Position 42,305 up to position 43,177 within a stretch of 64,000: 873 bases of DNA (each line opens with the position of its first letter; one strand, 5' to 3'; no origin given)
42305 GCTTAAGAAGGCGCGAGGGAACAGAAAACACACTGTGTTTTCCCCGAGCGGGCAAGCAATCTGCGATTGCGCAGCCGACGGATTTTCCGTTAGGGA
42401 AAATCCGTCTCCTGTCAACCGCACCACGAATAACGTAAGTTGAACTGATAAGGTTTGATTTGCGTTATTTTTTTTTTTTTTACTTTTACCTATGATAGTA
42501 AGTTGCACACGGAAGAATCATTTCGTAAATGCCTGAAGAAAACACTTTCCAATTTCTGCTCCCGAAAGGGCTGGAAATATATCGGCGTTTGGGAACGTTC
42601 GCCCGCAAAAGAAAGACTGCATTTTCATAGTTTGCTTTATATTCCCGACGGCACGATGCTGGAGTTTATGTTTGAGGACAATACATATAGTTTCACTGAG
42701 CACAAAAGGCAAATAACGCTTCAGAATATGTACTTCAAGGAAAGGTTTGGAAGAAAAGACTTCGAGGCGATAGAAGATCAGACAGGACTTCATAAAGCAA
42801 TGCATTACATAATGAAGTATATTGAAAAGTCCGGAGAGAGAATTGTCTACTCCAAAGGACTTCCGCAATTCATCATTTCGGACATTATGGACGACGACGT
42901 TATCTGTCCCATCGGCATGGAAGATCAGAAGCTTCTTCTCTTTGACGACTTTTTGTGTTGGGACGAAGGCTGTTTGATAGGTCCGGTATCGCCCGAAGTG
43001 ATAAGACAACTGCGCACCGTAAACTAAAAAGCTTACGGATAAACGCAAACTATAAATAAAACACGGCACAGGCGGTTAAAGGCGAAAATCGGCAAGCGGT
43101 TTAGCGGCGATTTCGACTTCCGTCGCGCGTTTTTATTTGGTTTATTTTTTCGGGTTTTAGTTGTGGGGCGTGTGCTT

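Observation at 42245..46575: Integrase-less AT-rich insertion at tRNA-Leu bracketed by a 76-nt perfect direct repeat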

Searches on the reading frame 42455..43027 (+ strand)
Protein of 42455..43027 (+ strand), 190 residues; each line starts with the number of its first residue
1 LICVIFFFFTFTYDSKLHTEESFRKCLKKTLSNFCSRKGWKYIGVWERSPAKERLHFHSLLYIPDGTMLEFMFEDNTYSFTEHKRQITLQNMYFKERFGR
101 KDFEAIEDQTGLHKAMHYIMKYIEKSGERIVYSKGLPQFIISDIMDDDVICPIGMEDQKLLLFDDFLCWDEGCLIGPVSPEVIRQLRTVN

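Call 6: search_protein_families(library=pfam, proteins=[window:42455-43027:+], max_evalue=0.01)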
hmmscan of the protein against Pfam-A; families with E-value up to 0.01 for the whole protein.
window:42455-43027:+ (190 aa): 2 families
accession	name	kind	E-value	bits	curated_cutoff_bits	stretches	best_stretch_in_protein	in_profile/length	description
PF23343.2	REP_ORF2-G2P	-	5.1e-11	43.2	27.8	1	7-126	2-98/99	Replication-associated protein ORF2/G2P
PF14215.12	bHLH-MYC_N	-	0.0052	17.5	30.2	1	27-120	1-99/181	bHLH-MYC and R2R3-MYB transcription factors N-terminal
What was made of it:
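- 42482..43027 (+): 5'-truncated HUH rolling-circle Rep (mechanical ORF 42455-43027). It keeps motif I TFTY, HUH HFH and YIMKY. PF23343 at 5e-11 (call 6).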

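Call 7: search_protein_families(library=phrogs, proteins=[window:42455-43027:+], max_evalue=0.01)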
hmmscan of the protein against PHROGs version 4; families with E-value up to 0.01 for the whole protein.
window:42455-43027:+ (190 aa): 0 families

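Call 8: search_protein_families(library=padloc, proteins=[window:42455-43027:+], max_evalue=0.01)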
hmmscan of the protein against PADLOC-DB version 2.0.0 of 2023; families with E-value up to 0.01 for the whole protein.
window:42455-43027:+ (190 aa): 1 family
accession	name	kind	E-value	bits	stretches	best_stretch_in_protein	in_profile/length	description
PDLC04952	PDC-S19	-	0.0029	15.2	1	84-149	251-315/328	-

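Call 14: find_homologous_proteins(query=window:42455-43027:+)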
Query window:42455-43027:+ (190 aa): 1925 proteins with E <= 0.001 among 1943 candidates; the best 120 are listed.
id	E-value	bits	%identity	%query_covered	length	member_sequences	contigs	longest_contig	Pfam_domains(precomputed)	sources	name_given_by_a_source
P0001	1.4e-120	418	97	97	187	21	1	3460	PF23343.3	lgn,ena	-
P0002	1.2e-83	298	69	94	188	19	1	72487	PF23343.3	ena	-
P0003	5.1e-81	289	68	97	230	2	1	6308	PF23343.3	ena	-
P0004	3.9e-80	286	66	97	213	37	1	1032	PF23343.3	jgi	jgi:hypothetical protein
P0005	4.5e-80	286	66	97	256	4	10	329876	PF23343.3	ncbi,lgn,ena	-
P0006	6.0e-80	286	66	95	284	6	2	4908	PF23343.3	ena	-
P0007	1.1e-79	285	67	96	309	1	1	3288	PF23343.3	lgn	-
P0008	1.2e-79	285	66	97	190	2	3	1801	PF23343.3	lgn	-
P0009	1.6e-79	284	68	97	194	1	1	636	PF23343.3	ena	-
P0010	1.6e-79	284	66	97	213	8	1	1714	PF23343.3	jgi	-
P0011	1.9e-79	284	67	96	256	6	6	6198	PF23343.3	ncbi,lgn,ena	-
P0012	3.0e-79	284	68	97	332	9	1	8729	PF23343.3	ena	-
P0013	9.2e-79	282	65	97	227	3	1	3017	PF23343.3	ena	-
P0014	2.2e-78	281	66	96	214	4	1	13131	PF23343.3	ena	-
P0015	1.3e-77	278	67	97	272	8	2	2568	PF23343.3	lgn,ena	-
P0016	2.0e-77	278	66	97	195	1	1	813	PF23343.3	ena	-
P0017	2.4e-77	277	64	97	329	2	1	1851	PF23343.3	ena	-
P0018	3.1e-77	277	67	97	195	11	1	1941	PF23343.3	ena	-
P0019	3.1e-77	277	64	97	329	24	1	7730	PF23343.3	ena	-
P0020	3.3e-77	277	65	97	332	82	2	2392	PF23343.3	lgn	-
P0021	3.9e-77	277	64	97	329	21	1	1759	PF23343.3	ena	-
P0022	4.9e-77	276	63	97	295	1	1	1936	PF23343.3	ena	-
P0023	6.4e-77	276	63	97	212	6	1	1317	PF23343.3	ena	-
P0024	7.2e-77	276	64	97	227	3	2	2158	PF23343.3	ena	-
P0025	7.5e-77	276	66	97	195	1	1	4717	PF23343.3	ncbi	-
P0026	7.8e-77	276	64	97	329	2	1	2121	PF23343.3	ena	-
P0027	9.5e-77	275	62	99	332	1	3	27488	PF23343.3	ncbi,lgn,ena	-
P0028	9.8e-77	275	64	97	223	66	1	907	PF23343.3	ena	-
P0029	9.8e-77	275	66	95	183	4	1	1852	PF23343.3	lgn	-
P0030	1.2e-76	275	66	97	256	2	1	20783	PF23343.3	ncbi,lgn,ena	-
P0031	1.3e-76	275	64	97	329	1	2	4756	PF23343.3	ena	-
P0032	1.5e-76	275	63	97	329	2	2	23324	PF23343.3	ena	-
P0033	1.7e-76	275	65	97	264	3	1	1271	PF23343.3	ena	-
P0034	2.0e-76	274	66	97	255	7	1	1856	PF23343.3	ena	-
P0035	2.7e-76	274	64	97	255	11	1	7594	PF23343.3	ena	-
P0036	3.4e-76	274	64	97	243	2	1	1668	PF23343.3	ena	-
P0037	3.5e-76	274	64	97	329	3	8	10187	PF23343.3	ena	-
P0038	3.6e-76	274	64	97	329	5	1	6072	PF23343.3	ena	-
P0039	3.7e-76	273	63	97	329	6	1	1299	PF23343.3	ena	-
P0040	4.6e-76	273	65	97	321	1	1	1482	PF23343.3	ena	-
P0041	4.9e-76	273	63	97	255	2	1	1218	PF23343.3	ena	-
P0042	5.0e-76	273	64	97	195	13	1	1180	PF23343.3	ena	-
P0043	5.3e-76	273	64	97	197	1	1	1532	PF23343.3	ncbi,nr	ncbi:MAG: hypothetical protein EOM87_08935 [Clostridia bacterium]|nr:hypothetical protein [Clostridi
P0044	6.0e-76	273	66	97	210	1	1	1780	PF23343.3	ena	-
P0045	6.7e-76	273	65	97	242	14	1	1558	PF23343.3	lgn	-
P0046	6.7e-76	273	64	97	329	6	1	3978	PF23343.3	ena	-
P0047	7.5e-76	272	63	97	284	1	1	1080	PF23343.3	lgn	-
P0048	9.0e-76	272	66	97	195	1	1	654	PF23343.3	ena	-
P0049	9.3e-76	272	65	97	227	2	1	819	PF23343.3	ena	-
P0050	1.2e-75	272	63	97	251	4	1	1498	PF23343.3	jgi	jgi:hypothetical protein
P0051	1.6e-75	271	63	97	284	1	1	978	PF23343.3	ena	-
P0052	2.2e-75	271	66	97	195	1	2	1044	PF23343.3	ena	-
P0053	3.0e-75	271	64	97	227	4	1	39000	PF23343.3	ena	-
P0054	7.9e-75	269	65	97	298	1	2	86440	PF23343.3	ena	-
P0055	1.2e-74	269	65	97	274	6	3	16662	PF23343.3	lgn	-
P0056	1.3e-74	268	66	97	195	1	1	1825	PF23343.3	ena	-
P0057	1.5e-74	268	63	97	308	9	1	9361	PF23343.3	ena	-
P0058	1.5e-74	268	62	97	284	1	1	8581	PF23343.3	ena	-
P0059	1.9e-74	268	65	97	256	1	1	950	PF23343.3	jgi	-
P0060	2.4e-74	268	64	97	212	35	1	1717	PF23343.3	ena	-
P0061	2.9e-74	267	63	97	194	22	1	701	PF23343.3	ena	-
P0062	4.1e-74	267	63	97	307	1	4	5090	PF23343.3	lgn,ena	-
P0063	4.2e-74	267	63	97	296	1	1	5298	PF23343.3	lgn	-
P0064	5.2e-74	266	63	97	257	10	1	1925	PF23343.3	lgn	-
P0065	5.5e-74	266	64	95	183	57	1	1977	PF23343.3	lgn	-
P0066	5.7e-74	266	61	97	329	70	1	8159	PF23343.3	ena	-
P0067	7.1e-74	266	62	97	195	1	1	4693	PF23343.3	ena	-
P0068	7.3e-74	266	60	97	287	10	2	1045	PF23343.3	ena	-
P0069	8.5e-74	266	63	97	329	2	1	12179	PF23343.3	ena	-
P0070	1.1e-73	265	60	97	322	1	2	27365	PF23343.3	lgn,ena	-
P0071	1.2e-73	265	65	97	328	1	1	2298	PF23343.3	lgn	-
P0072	1.3e-73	265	63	97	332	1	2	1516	PF23343.3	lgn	-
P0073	1.3e-73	265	61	97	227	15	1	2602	PF23343.3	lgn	-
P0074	2.5e-73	264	63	97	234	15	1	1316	PF23343.3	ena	-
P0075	2.5e-73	264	63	97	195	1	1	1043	PF23343.3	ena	-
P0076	2.5e-73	264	61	97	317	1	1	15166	PF23343.3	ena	-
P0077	2.7e-73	264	63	97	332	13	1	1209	PF23343.3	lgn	-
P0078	3.0e-73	264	64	96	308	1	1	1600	PF23343.3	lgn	-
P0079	3.3e-73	264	63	97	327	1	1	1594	PF23343.3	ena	-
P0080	4.1e-73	264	60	97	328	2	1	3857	PF08279.19,PF23343.3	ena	-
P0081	4.4e-73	263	60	97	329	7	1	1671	PF23343.3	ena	-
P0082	6.2e-73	263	61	97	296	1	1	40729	PF23343.3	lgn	-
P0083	6.9e-73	263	61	97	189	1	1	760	PF23343.3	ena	-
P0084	8.8e-73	262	64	97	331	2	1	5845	PF23343.3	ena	-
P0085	9.8e-73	262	60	97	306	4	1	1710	PF23343.3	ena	-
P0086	1.1e-72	262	63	95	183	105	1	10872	PF23343.3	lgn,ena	-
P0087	1.2e-72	262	64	97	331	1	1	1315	PF23343.3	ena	-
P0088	1.8e-72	261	63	97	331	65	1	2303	PF23343.3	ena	-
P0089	2.1e-72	261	61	95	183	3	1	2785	PF23343.3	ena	-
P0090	2.1e-72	261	60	97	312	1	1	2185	PF23343.3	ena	-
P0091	2.2e-72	261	61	97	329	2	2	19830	PF23343.3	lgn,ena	-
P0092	3.0e-72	261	78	78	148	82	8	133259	-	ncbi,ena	-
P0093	3.4e-72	261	63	95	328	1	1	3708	PF23343.3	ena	-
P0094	3.5e-72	261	64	97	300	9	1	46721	PF23343.3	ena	-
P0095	3.6e-72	260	64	97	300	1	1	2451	PF23343.3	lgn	-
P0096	3.7e-72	260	61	97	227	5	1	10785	PF23343.3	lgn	-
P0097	3.8e-72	260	64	95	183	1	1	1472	PF23343.3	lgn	-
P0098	4.2e-72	260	65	92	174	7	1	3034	PF23343.3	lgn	-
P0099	5.0e-72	260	60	97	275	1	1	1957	PF23343.3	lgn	-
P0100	5.6e-72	260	61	97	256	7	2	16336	PF23343.3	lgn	-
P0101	5.9e-72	260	63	97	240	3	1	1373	PF23343.3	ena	-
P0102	6.5e-72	260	64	97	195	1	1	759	PF23343.3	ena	-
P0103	7.0e-72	260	61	97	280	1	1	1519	PF23343.3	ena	-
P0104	7.8e-72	259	63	93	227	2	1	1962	PF23343.3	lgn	-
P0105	1.2e-71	259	62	97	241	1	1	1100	PF23343.3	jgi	jgi:hypothetical protein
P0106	1.3e-71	259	64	97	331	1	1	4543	PF23343.3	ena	-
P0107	1.6e-71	258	63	97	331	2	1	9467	PF23343.3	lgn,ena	-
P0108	1.7e-71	258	61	97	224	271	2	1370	PF23343.3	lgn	-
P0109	2.2e-71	258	65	97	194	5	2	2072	PF23343.3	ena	-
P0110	2.3e-71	258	61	97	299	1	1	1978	PF23343.3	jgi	jgi:hypothetical protein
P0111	2.4e-71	258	61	97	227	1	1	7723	PF23343.3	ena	-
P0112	2.5e-71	258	61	97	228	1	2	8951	PF23343.3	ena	-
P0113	2.5e-71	258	63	97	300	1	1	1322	PF23343.3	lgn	-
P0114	3.2e-71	257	61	95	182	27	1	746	PF23343.3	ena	-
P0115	3.4e-71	257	60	97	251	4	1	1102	PF23343.3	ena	-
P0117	3.8e-71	257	62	97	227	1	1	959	PF23343.3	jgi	jgi:hypothetical protein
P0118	3.9e-71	257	63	97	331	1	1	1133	PF23343.3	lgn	-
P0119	4.0e-71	257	63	97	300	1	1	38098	PF23343.3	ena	-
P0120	4.9e-71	257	60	97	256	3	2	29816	PF23343.3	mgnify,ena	mgnify:FL=1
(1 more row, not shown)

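Call 19: find_encoding_contigs(protein=P0001, flank=10000, max_places=10)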
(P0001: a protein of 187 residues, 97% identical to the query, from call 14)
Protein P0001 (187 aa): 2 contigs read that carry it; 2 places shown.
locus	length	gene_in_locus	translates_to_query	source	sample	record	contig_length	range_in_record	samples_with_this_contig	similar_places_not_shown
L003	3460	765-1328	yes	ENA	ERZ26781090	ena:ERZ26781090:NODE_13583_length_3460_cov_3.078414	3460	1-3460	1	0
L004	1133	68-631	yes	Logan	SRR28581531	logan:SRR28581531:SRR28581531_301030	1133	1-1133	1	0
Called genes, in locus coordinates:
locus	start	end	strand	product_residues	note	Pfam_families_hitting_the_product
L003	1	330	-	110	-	?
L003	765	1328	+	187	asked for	PF23343:REP_ORF2-G2P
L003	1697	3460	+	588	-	?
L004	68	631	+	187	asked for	PF23343:REP_ORF2-G2P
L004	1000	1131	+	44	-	?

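Call 38: find_related_loci(query=A2, collection=viral_contigs, flank=10000)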
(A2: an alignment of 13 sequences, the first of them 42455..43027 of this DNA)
Query A2 (190 aa) in viral_contigs; peptide patterns used: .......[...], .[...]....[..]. (x = any residue, [..] = any of these).
37 stretches matched a pattern; 2 encode a relative of the query (tblastn E <= 1e-3); 2 distinct loci.
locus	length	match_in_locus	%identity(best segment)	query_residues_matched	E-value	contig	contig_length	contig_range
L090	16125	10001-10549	58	7-190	1e-69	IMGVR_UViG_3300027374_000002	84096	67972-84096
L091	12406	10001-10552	64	7-190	5e-80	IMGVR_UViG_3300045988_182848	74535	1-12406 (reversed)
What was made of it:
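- Tried and rejected: Only 2 loci were found (call 38).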

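Call 42: find_encoding_contigs(protein=P0005, flank=8000, max_places=10)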
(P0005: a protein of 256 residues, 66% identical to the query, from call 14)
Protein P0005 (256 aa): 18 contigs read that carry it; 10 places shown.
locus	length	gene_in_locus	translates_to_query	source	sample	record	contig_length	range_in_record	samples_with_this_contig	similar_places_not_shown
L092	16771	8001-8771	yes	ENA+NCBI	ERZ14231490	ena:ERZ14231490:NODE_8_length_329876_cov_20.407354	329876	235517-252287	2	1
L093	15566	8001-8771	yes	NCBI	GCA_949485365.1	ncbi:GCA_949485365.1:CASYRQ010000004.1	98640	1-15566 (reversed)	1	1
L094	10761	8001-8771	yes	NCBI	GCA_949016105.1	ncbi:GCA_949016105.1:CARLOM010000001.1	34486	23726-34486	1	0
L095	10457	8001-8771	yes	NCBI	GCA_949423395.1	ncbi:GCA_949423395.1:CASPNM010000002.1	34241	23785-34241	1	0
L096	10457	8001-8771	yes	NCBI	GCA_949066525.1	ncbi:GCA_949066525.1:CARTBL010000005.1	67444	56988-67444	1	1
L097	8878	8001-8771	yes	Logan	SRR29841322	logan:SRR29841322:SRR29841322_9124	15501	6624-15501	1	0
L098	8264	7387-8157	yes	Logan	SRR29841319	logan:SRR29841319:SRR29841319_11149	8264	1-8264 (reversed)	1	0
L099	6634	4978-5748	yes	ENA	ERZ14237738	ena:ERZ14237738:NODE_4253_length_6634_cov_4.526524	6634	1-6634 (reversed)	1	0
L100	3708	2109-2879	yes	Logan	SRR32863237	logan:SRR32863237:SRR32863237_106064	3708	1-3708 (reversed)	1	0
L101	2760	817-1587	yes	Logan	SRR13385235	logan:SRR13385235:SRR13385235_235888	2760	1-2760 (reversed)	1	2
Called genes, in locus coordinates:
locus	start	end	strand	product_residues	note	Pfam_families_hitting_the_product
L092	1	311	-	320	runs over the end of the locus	PF00528:BPD_transp_1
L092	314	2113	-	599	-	PF01547:SBP_bac_1 (faint), PF13416:SBP_bac_8 (weak)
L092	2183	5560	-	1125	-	PF01915:Glyco_hydro_3_C, PF14310:Fn3-like, PF00933:Glyco_hydro_3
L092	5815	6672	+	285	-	PF02311:AraC_binding, PF12833:HTH_18, PF00165:HTH_AraC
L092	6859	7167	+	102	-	-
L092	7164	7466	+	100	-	-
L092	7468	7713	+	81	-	-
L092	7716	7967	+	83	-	-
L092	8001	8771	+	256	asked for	PF23343:REP_ORF2-G2P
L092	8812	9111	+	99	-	PF02604:PhdYeFM_antitox (weak)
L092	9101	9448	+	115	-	PF05016:ParE_toxin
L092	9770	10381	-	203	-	-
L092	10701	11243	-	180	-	-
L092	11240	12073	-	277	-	PF02481:DNA_processg_A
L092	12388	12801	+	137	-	-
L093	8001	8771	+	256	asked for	PF23343:REP_ORF2-G2P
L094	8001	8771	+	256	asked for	PF23343:REP_ORF2-G2P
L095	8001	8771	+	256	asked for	PF23343:REP_ORF2-G2P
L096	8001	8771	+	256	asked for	PF23343:REP_ORF2-G2P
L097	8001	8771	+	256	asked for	PF23343:REP_ORF2-G2P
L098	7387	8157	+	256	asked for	PF23343:REP_ORF2-G2P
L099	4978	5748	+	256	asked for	PF23343:REP_ORF2-G2P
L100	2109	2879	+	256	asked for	PF23343:REP_ORF2-G2P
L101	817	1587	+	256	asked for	PF23343:REP_ORF2-G2P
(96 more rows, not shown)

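Call 43: find_encoding_contigs(protein=P0027, flank=8000, max_places=10)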
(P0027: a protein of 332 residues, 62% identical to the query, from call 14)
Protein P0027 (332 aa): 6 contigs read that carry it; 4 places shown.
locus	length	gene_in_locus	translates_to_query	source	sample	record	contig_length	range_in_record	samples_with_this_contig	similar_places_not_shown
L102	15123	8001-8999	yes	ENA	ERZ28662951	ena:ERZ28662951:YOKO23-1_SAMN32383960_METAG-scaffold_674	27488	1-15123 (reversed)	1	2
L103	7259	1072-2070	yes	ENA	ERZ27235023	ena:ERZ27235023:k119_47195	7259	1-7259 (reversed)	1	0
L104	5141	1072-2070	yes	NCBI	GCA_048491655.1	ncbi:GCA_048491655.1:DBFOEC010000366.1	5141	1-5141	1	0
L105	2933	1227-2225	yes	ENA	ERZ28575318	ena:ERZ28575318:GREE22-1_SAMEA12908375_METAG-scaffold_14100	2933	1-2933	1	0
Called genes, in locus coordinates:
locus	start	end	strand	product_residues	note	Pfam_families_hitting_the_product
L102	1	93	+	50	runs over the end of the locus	-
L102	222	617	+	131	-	-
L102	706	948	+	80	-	-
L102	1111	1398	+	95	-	-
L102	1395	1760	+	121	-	-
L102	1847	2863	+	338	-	-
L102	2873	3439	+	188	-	-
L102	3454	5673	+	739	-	-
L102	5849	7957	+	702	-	-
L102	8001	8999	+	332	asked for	PF23343:REP_ORF2-G2P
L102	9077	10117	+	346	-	PF13310:Virulence_RhuM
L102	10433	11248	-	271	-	PF02384:N6_Mtase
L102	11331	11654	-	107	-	-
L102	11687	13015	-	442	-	PF14284:PcfJ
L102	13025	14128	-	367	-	PF14058:PcfK (weak), PF01624:MutS_I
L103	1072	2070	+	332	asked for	PF23343:REP_ORF2-G2P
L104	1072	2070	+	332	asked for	PF23343:REP_ORF2-G2P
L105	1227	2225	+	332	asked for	PF23343:REP_ORF2-G2P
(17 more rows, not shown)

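Call 61: search_protein_families(library=ncbifam, proteins=[window:42455-43027:+, P0012], max_evalue=0.01)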
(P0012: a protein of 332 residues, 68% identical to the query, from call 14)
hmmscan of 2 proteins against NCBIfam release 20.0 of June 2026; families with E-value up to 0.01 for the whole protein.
window:42455-43027:+ (190 aa): 0 families

P0012 (332 aa): 0 families

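Call 85: find_encoding_contigs(protein=P0092, flank=9000, max_places=8)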
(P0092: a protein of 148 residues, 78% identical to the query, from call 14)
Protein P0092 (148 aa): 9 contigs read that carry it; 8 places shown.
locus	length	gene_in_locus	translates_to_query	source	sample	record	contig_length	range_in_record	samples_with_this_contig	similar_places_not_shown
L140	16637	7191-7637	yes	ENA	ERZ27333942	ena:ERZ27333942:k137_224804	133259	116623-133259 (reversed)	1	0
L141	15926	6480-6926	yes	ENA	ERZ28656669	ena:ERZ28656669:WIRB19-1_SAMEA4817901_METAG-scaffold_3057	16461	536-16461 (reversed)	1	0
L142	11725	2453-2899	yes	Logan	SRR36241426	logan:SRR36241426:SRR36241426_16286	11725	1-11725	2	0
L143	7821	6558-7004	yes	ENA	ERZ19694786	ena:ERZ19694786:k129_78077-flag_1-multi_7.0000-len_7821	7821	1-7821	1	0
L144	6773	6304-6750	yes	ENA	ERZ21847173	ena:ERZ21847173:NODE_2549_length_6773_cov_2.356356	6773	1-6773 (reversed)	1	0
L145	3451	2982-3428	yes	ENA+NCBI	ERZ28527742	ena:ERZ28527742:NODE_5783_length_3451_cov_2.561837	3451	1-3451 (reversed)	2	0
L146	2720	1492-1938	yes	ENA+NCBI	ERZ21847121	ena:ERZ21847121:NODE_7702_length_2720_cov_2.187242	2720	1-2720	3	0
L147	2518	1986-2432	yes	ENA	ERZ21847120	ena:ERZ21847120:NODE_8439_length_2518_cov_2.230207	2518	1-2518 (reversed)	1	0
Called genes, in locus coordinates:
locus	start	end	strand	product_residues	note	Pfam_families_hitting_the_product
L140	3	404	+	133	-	?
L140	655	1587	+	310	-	PF00239:Resolvase, PF07508:Recombinase, PF14287:DUF4368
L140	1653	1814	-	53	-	PF00239:Resolvase (weak)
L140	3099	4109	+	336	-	-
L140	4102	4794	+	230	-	PF02463:SMC_N (weak), PF13175:AAA_15 (faint), PF00005:ABC_tran, PF13555:AAA_29 (weak), PF13304:AAA_21 (faint)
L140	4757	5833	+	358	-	-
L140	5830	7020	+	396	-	PF02687:FtsX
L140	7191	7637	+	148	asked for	-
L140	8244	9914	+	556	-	-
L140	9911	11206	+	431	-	-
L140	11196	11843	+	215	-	PF00072:Response_reg, PF00196:GerE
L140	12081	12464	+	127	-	-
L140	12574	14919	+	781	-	PF18998:Flg_new_2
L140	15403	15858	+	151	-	-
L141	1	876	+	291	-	?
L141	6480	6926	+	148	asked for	-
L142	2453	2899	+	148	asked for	-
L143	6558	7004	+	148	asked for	-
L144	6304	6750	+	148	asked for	-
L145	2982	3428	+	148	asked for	-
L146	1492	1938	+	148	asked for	-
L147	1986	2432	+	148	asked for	-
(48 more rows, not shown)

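Call 86: find_encoding_contigs(protein=P0002, flank=9000, max_places=6)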
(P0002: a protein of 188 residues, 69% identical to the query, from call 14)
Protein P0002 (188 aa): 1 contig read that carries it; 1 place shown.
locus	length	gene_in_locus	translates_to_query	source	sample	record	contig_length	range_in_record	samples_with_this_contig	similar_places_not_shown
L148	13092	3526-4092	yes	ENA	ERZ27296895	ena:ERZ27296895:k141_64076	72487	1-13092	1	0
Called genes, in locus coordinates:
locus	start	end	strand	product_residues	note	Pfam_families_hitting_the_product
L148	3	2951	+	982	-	?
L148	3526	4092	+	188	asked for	PF23343:REP_ORF2-G2P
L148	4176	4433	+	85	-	PF02604:PhdYeFM_antitox (faint)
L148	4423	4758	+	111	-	PF05016:ParE_toxin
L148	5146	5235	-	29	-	-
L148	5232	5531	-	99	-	-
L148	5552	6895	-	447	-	PF14284:PcfJ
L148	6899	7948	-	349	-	PF14058:PcfK (weak), PF01624:MutS_I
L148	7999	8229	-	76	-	-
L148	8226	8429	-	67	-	-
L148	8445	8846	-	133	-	-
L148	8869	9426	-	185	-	PF07275:ArdA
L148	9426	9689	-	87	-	-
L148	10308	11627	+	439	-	PF01171:ATP_bind_3, PF11734:TilS_C (weak)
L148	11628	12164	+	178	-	PF00156:Pribosyltran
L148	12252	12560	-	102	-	-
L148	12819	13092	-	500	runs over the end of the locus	PF00239:Resolvase, PF07508:Recombinase, PF13408:Zn_ribbon_recom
